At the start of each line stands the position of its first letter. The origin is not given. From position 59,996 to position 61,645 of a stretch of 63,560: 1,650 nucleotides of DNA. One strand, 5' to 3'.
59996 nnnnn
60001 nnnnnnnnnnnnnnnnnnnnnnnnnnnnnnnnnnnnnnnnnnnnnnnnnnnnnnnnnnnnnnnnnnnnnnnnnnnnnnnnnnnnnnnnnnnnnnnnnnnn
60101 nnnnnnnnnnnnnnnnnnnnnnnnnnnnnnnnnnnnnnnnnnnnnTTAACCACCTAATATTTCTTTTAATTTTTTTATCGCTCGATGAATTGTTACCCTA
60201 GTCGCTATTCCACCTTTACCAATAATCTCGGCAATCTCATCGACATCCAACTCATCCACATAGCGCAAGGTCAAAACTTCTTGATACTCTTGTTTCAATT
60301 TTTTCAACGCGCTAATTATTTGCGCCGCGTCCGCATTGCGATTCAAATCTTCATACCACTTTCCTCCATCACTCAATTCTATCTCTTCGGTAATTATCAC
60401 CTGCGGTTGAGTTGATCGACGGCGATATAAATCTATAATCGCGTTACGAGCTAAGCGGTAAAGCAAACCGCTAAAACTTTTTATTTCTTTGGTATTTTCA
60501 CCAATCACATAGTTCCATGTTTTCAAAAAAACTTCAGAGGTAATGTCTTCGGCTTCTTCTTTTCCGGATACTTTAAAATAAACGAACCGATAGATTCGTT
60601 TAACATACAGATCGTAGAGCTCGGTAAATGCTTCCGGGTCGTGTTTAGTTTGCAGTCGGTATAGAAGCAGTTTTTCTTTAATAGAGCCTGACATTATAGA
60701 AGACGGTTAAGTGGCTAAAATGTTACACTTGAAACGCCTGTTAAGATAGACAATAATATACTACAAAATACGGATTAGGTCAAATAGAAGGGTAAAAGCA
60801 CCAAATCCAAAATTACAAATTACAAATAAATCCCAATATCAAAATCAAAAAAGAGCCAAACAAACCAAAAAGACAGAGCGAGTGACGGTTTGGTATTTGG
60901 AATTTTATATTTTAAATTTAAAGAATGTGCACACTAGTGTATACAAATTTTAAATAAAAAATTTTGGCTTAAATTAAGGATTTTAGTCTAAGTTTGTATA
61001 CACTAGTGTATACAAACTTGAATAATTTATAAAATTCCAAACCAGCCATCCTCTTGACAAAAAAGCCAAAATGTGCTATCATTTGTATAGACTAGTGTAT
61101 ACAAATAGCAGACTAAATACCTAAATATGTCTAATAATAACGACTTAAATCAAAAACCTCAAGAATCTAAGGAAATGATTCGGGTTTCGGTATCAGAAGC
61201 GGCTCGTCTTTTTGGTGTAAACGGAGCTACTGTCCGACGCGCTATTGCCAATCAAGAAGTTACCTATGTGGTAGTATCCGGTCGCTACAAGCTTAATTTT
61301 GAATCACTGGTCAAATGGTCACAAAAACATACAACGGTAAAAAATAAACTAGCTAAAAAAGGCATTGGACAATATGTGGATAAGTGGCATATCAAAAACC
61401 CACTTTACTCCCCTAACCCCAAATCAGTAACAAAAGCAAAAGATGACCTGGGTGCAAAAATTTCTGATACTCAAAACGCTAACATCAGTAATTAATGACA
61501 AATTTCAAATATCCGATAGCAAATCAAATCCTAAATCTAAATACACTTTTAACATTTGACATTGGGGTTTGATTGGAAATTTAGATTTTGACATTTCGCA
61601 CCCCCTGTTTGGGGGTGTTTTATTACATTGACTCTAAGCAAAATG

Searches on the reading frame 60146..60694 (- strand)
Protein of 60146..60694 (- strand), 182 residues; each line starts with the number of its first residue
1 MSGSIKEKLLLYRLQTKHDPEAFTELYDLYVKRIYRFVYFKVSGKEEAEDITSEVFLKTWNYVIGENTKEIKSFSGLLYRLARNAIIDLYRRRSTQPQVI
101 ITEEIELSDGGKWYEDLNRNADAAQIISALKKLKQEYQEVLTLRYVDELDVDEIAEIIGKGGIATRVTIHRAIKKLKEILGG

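Call 14: search_protein_families(library=pfam, proteins=[window:60146-60694:-], max_evalue=0.01)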
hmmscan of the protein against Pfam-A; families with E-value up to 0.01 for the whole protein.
window:60146-60694:- (182 aa): 4 families
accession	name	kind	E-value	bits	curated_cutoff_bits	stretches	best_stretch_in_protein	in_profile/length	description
PF08281.18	Sigma70_r4_2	-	1.1e-10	41.4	25.7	1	125-176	3-54/54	Sigma-70, region 4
PF04542.20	Sigma70_r2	-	4.4e-10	39.6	24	1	26-94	1-69/71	Sigma-70 region 2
PF04545.22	Sigma70_r4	-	5.1e-08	32.8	24.1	1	129-178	1-50/50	Sigma-70, region 4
PF07638.17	Sigma70_ECF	-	0.0061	16.9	21.1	0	19-161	15-164/185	ECF sigma factor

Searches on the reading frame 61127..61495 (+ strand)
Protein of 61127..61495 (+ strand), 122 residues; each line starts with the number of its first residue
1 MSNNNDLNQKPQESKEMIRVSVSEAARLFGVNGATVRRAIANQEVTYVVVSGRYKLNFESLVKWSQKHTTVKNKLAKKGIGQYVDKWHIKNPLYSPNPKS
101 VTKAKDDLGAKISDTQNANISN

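Call 49: search_protein_families(library=pfam, proteins=[window:61127-61495:+], max_evalue=1)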
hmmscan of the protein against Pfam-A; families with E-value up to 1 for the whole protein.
window:61127-61495:+ (122 aa): 7 families
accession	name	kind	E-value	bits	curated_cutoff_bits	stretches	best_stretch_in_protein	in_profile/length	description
PF12728.13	HTH_17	-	0.00055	20.6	27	1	21-67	3-49/51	Helix-turn-helix domain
PF08220.18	HTH_DeoR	-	0.0071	16.5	21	1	20-45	15-40/57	DeoR-like helix-turn-helix domain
PF13542.12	HTH_Tnp_ISL3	-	0.0092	15.9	27.4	1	15-40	25-47/51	Helix-turn-helix domain of transposase family ISL3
PF13384.12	HTH_23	-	0.024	14.9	24.6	1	19-42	17-40/50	Homeodomain-like domain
PF13518.12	HTH_28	-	0.032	14.8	25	1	20-41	13-34/52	Helix-turn-helix domain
PF05225.22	HTH_psq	-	0.1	12.8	20.4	1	20-38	17-35/45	helix-turn-helix, Psq domain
PF24965.1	TRS130_4HB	-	0.13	13.1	25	1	35-93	34-92/98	TRS130-like four helical bundle domain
